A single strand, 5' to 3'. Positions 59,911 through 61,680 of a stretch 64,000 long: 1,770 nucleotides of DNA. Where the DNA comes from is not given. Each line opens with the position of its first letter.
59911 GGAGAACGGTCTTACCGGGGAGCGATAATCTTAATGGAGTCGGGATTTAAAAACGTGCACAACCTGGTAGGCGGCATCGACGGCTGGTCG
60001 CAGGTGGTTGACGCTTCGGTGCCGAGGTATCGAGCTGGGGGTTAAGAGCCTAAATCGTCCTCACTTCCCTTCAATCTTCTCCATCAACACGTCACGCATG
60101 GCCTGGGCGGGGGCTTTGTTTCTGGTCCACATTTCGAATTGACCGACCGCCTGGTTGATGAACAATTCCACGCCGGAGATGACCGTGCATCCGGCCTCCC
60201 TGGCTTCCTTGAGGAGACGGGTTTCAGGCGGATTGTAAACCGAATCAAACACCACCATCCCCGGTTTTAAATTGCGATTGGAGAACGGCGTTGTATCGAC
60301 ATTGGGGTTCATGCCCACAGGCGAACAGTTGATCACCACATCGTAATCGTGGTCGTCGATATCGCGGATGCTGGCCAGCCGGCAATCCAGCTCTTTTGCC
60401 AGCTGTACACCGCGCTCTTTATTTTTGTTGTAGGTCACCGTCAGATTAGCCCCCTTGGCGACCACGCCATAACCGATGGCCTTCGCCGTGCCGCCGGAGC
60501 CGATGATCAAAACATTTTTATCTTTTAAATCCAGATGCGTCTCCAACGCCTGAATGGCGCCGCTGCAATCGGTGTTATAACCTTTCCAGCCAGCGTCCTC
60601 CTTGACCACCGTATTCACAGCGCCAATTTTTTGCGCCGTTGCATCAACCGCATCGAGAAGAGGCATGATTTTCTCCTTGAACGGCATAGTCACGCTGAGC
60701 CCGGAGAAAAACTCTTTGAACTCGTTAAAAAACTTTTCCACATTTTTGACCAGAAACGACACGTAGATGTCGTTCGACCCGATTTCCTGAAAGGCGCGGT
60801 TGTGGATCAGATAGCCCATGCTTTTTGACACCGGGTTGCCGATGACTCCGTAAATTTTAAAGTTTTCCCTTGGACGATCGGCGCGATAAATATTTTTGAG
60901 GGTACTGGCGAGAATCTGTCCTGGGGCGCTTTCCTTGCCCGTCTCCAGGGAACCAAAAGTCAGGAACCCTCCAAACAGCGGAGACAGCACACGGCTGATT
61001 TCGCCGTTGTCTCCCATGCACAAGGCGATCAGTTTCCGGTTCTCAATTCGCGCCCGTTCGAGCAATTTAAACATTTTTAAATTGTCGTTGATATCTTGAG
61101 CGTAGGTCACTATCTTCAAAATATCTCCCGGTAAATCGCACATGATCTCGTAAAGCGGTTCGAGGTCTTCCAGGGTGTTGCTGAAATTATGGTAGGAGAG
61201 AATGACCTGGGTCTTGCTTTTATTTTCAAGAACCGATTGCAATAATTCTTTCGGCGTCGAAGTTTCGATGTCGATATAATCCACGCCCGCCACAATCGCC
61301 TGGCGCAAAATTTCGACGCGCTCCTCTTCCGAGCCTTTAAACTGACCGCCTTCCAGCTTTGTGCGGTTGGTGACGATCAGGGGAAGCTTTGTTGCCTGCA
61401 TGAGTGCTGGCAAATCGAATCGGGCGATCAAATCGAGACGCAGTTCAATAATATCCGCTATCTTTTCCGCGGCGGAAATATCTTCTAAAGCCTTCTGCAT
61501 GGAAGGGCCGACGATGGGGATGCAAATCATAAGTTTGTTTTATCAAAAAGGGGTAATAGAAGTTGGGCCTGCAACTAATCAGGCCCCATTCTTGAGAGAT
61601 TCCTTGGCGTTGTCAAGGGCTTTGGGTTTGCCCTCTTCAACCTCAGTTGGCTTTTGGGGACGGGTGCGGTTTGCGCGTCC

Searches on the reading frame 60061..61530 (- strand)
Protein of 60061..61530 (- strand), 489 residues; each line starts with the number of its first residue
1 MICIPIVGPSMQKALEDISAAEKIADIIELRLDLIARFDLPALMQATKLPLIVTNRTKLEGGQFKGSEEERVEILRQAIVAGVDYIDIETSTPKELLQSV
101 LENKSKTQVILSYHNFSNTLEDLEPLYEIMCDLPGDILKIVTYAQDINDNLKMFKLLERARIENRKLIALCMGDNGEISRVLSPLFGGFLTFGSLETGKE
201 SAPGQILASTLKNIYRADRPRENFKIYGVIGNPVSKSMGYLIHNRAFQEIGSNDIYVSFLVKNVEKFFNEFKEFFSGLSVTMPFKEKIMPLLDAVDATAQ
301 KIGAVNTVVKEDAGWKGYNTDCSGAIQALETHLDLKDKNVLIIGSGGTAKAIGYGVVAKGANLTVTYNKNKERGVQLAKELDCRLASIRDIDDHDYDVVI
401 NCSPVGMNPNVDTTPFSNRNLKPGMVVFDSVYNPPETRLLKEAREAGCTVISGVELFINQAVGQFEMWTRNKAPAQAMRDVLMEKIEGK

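Call 68: find_encoding_contigs(protein=window:60061-61530:-, flank=10000, max_places=3)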
Protein window:60061-61530:- (489 aa): 6 contigs read that carry it; 2 places shown.
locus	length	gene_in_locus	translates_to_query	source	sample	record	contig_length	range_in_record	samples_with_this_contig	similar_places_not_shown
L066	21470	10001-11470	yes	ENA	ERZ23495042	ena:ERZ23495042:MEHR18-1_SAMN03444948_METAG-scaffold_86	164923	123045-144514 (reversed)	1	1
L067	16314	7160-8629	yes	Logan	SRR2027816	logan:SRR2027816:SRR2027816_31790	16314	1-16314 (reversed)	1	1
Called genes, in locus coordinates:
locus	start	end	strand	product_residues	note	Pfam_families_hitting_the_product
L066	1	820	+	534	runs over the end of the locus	PF14849:YidC_periplas, PF02096:60KD_IMP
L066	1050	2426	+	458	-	PF10396:TrmE_N, PF00350:Dynamin_N (faint), PF12631:MnmE_helical, PF01926:MMR_HSR1, PF02421:FeoB_N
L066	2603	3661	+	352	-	PF00158:Sigma54_activat, PF14532:Sigma54_activ_2, PF25601:AAA_lid_14, PF02954:HTH_8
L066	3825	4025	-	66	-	-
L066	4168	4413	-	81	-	PF00700:Flagellin_C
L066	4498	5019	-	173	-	PF00669:Flagellin_N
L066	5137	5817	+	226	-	PF27299:TP0873_N (weak), PF26154:DUF8042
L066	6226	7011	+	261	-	-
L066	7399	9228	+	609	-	PF02465:FliD_N, PF07195:FliD_C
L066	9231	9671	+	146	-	PF05130:FlgN (weak)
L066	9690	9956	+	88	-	-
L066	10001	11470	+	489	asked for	PF01487:DHquinase_I, PF08501:Shikimate_dh_N, PF01488:Shikimate_DH (weak), PF18317:SDH_C (weak)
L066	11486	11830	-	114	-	PF00581:Rhodanese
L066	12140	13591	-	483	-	PF00939:Na_sulph_symp, PF03600:CitMHS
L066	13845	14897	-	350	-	PF04055:Radical_SAM, PF13186:SPASM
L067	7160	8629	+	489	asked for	PF01487:DHquinase_I, PF08501:Shikimate_dh_N, PF01488:Shikimate_DH (weak), PF18317:SDH_C (weak)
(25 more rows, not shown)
